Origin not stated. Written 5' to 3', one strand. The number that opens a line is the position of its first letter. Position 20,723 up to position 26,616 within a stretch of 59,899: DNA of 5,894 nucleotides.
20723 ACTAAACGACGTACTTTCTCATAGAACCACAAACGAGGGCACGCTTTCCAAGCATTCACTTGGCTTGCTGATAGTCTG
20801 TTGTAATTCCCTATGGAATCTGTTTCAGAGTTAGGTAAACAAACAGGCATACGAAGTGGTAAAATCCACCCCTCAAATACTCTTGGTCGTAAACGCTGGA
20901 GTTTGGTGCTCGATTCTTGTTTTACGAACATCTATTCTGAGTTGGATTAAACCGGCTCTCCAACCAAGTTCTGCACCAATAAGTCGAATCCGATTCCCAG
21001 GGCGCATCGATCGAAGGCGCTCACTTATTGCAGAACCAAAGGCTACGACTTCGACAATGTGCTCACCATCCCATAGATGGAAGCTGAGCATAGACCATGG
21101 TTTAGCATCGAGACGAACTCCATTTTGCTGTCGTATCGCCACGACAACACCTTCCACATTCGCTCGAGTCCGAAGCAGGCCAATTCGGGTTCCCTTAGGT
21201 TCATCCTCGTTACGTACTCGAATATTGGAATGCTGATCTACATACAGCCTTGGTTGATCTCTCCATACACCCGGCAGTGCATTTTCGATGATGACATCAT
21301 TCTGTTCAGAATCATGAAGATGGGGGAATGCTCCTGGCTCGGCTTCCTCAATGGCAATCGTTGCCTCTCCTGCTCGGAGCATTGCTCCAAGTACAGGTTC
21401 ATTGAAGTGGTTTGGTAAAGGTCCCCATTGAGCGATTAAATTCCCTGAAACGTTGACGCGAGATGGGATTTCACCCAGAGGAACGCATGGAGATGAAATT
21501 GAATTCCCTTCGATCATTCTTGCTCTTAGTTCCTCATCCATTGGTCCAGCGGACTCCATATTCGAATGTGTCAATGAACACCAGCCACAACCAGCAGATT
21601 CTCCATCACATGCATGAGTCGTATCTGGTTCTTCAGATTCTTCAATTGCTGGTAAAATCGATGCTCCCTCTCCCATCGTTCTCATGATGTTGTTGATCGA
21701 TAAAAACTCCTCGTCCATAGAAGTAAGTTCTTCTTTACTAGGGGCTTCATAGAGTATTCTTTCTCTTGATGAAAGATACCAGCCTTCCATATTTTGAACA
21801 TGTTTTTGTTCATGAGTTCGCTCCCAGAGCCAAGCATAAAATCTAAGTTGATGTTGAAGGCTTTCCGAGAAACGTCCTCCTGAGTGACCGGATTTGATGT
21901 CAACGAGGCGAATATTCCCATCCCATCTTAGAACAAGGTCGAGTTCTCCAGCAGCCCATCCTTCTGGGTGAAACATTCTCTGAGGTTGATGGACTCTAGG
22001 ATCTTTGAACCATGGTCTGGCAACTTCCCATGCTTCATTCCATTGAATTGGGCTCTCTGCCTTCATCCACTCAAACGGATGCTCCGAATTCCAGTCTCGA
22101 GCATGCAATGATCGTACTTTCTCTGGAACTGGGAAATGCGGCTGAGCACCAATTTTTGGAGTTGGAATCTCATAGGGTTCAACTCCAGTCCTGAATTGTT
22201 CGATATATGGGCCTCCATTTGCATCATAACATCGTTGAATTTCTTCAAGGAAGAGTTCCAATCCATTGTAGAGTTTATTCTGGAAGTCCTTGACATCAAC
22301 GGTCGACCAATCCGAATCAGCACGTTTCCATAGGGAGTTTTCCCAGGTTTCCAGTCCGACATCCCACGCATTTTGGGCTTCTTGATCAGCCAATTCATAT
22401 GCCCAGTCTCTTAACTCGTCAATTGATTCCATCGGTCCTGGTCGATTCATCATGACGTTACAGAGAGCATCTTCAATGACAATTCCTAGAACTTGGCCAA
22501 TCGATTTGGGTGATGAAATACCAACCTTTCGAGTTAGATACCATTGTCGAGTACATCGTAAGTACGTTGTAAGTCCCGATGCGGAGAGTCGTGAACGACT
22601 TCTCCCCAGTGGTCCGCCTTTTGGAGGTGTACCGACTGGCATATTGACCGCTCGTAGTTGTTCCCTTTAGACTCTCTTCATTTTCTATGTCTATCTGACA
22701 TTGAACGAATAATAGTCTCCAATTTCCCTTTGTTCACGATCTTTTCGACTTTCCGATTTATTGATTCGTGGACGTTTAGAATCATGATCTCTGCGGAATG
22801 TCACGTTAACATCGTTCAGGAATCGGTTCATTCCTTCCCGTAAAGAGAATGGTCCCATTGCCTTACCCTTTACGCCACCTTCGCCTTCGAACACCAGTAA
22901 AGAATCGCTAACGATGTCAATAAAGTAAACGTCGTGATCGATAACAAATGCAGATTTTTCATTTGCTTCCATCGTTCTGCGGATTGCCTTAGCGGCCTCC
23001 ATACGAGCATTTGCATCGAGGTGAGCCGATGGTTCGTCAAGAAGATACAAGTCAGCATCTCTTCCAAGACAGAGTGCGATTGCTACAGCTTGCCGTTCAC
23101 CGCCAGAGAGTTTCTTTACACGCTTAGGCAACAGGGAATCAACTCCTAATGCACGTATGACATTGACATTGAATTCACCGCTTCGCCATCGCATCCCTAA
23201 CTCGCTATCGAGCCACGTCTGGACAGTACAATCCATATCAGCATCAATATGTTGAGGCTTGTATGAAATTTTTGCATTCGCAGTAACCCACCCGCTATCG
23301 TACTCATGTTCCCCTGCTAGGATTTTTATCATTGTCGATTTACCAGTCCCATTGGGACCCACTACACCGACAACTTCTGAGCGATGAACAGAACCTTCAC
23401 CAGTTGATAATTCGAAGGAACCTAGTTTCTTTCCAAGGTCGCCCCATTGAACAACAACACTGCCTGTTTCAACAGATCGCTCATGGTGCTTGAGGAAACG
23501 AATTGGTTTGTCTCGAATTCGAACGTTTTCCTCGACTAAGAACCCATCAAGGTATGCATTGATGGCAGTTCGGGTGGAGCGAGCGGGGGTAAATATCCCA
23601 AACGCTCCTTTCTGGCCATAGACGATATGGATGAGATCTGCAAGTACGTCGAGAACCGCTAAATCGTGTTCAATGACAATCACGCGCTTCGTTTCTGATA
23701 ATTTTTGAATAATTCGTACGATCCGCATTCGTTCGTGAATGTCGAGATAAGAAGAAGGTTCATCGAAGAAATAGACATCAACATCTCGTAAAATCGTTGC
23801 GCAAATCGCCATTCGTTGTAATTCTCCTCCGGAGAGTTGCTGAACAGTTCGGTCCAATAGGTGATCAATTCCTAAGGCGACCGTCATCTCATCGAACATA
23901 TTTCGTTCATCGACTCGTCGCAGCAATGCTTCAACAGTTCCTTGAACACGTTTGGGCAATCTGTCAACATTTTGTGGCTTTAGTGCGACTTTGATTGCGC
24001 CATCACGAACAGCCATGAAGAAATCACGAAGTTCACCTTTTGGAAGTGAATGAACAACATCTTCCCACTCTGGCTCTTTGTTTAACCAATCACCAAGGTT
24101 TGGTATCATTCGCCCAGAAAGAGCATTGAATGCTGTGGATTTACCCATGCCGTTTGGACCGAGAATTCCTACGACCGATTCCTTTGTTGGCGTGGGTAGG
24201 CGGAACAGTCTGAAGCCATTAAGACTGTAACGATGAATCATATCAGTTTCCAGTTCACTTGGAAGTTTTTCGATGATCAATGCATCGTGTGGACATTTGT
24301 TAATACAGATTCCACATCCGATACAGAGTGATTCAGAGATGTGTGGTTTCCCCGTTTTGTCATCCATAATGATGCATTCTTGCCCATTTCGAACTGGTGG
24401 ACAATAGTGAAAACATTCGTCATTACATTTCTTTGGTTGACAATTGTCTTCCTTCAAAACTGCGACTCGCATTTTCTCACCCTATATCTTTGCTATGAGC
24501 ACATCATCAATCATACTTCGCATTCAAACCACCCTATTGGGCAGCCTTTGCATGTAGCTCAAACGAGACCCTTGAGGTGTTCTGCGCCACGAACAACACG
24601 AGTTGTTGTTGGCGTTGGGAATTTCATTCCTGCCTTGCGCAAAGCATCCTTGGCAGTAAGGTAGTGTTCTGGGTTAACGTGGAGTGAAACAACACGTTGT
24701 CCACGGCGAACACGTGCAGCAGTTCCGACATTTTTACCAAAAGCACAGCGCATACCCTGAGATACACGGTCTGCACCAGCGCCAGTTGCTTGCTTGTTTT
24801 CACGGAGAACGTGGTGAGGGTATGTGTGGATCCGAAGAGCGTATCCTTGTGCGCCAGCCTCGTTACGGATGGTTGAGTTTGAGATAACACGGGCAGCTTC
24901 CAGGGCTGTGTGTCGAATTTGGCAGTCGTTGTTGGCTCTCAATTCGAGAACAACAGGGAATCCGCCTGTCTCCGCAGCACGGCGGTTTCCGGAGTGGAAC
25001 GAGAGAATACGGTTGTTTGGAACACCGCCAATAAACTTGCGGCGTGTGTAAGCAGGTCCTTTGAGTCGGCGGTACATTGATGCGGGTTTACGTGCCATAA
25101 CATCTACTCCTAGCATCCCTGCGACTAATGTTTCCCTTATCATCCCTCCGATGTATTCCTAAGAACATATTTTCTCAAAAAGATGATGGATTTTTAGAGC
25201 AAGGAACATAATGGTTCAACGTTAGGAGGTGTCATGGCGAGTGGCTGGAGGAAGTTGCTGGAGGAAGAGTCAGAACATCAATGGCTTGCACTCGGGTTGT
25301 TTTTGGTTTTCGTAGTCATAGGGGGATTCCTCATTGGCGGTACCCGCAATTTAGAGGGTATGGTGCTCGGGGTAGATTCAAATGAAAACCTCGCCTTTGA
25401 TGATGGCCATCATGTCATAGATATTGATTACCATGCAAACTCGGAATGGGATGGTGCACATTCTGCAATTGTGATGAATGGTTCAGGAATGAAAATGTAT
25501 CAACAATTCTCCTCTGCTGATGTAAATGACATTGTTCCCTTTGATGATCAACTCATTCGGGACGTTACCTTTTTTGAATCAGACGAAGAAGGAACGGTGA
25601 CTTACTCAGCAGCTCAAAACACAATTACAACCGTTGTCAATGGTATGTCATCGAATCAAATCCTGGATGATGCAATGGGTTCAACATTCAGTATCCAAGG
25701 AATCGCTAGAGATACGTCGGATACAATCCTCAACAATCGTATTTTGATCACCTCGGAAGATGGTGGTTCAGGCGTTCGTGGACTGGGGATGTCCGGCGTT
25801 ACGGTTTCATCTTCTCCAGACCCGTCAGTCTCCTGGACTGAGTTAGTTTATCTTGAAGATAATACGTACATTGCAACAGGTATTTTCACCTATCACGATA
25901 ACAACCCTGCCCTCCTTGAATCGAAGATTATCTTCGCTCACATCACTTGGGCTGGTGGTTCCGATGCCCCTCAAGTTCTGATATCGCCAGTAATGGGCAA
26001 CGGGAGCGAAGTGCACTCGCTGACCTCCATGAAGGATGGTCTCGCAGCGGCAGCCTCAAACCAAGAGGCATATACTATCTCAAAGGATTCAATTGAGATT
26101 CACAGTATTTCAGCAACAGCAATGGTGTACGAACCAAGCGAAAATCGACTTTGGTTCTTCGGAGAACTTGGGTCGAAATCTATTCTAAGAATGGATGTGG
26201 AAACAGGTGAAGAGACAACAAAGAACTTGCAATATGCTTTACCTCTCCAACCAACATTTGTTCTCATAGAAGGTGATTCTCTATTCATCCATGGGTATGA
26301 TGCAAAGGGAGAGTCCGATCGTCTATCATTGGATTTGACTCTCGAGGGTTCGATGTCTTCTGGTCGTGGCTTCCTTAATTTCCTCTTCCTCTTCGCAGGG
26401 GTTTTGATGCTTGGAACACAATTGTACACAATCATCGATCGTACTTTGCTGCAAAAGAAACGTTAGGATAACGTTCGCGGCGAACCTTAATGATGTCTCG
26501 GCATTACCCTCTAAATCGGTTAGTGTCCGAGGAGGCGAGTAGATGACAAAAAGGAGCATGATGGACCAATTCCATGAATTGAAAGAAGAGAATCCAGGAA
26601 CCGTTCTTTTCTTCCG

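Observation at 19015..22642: Tandem paralogous Fe-S PD-(D/E)XK nucleases, each fused to two OB-fold-like modules: candidate two-subunit nuclease of unrecognised architecture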

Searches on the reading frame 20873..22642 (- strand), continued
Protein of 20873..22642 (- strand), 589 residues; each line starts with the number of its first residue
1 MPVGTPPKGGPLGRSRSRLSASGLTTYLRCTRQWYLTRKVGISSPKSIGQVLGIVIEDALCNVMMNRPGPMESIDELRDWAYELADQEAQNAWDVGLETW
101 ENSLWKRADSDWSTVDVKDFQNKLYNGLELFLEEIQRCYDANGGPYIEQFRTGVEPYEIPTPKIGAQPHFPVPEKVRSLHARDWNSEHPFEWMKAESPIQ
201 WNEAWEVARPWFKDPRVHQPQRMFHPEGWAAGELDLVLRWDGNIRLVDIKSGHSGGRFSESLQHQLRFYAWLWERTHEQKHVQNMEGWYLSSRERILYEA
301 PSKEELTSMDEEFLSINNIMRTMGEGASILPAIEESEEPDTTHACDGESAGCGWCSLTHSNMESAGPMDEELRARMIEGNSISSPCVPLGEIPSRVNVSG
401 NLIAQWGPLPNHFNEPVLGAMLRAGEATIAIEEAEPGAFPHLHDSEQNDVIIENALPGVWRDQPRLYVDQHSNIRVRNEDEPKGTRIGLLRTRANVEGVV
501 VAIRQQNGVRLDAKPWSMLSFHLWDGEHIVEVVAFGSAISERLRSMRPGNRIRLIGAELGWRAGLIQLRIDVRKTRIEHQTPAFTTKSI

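Call 71: find_encoding_contigs(protein=P0270, flank=8000, max_places=2)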
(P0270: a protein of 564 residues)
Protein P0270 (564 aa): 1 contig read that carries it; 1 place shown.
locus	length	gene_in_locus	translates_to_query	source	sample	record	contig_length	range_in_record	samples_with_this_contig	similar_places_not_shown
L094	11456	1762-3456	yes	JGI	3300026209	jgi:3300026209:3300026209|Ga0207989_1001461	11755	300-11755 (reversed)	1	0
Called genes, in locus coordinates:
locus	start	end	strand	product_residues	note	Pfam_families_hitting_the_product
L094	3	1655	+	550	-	?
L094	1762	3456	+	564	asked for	PF12705:PDDEXK_1 (weak), PF01336:tRNA_anti-codon (faint)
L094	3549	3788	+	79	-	-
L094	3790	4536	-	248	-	PF09754:PAC2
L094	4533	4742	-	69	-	PF04135:Nop10p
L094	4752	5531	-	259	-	PF00575:S1, PF07541:EIF_2_alpha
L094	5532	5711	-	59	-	PF01667:Ribosomal_S27e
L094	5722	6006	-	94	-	PF00935:Ribosomal_L44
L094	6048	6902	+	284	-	-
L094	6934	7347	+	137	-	-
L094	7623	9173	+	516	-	PF13522:GATase_6, PF13537:GATase_7, PF00156:Pribosyltran (weak)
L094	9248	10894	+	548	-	PF18911:PKD_4 (weak), PF22352:K319L-like_PKD (weak)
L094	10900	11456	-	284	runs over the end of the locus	?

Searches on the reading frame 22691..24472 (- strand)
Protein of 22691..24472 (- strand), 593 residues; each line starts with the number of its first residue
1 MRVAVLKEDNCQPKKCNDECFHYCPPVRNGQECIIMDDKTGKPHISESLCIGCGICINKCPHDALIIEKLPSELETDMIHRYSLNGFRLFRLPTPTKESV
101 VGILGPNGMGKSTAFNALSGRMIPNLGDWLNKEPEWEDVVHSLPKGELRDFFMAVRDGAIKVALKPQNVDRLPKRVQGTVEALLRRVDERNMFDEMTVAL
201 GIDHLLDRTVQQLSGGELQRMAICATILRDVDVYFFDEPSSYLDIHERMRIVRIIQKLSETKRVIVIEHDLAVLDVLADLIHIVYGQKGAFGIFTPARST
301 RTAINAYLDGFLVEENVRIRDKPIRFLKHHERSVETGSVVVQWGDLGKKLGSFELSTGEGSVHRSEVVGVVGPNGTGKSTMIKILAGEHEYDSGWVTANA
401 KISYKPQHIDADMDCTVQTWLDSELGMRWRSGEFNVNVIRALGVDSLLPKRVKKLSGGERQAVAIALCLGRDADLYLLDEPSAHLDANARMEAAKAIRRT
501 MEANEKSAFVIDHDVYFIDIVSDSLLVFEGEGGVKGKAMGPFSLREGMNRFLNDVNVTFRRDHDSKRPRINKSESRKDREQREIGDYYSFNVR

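Call 17: search_protein_families(library=pfam, proteins=[window:22691-24472:-], max_evalue=0.001)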
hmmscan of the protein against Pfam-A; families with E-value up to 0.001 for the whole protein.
window:22691-24472:- (593 aa): 23 families
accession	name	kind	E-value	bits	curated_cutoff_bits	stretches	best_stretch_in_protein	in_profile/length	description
PF00005.33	ABC_tran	-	9e-39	133.7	25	2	361-482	7-136/137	ABC transporter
PF02463.25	SMC_N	-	4.1e-19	69.3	40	2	79-288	2-216/220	RecF/RecN/SMC N terminal domain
PF13304.12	AAA_21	-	4.3e-15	57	27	1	204-274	229-303/304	AAA domain, putative AbiEii toxin, Type IV TA system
PF04068.21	Fer4_RLI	-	2.7e-09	37.1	23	1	1-32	1-35/35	Possible Fer4-like domain in RNase L inhibitor, RLI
PF00037.32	Fer4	-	2.1e-07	30.9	21.1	1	44-65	2-23/24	4Fe-4S binding domain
PF03215.21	Rad17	-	9.1e-07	29.4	23.8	0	367-392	47-72/186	Rad17 P-loop domain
PF13555.12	AAA_29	-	2e-06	27.9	27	0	97-125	22-49/61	P-loop containing region of AAA domain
PF12837.12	Fer4_6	-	3.2e-06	27.3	25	1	42-65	1-24/24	4Fe-4S binding domain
PF25199.1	nSTAND_NTPase5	-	1.1e-05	25.8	34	0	92-118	35-61/145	Novel STAND NTPase 5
PF03193.22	RsgA_GTPase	-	2.7e-05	24.5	30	0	365-396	106-137/174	RsgA GTPase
PF01926.29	MMR_HSR1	-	3.4e-05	24.3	21.9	0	101-124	2-24/113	50S ribosome-binding GTPase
PF13476.12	AAA_23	-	8.9e-05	23.6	27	0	99-118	20-39/201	AAA domain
PF00004.35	AAA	-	0.00012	23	21.2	0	370-389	3-22/131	ATPase family associated with various cellular activities (AAA)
PF13191.12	AAA_16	-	0.00013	23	32.6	0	363-400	22-58/167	AAA ATPase domain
PF13238.12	AAA_18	-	0.00014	22.8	29.4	0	368-396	1-25/128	AAA domain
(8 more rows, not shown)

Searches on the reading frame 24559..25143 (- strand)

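Call 17: search_protein_families(library=pfam, proteins=[window:24559-25143:-], max_evalue=0.001)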
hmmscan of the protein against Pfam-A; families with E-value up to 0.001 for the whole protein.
window:24559-25143:- (194 aa): 1 family
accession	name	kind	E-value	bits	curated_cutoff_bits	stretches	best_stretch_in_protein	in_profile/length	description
PF00252.24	Ribosomal_L16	-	1.2e-26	93.6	27.9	1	28-180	2-130/132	Ribosomal protein L16p/L10e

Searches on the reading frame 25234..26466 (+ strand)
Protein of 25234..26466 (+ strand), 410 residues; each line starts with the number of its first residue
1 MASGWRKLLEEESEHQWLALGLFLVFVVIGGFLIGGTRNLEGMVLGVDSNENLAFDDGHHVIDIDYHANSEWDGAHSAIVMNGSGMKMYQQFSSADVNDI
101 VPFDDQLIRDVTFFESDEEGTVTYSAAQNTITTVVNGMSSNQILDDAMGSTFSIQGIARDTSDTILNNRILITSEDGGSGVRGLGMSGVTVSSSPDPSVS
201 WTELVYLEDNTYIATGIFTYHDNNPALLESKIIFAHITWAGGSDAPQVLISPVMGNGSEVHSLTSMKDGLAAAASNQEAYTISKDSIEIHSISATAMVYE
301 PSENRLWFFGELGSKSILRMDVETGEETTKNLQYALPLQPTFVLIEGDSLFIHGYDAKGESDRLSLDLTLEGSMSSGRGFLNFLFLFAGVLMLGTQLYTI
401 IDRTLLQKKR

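Call 17: search_protein_families(library=pfam, proteins=[window:25234-26466:+], max_evalue=0.001)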
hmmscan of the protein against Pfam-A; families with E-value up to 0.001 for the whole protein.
window:25234-26466:+ (410 aa): 0 families

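Call 41: search_protein_families(library=padloc, proteins=[window:25234-26466:+], max_evalue=0.1)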
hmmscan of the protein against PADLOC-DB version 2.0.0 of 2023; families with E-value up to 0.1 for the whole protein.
window:25234-26466:+ (410 aa): 0 families

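Call 73: search_solved_structures(query=window:25234-26466:+, max_evalue=1)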
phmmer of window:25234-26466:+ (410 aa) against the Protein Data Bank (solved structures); distinct sequences matched with E-value up to 1: 0.

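Call 74: search_protein_families(library=ncbifam, proteins=[window:25234-26466:+], max_evalue=0.01)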
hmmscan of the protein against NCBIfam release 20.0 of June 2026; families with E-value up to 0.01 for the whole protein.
window:25234-26466:+ (410 aa): 0 families
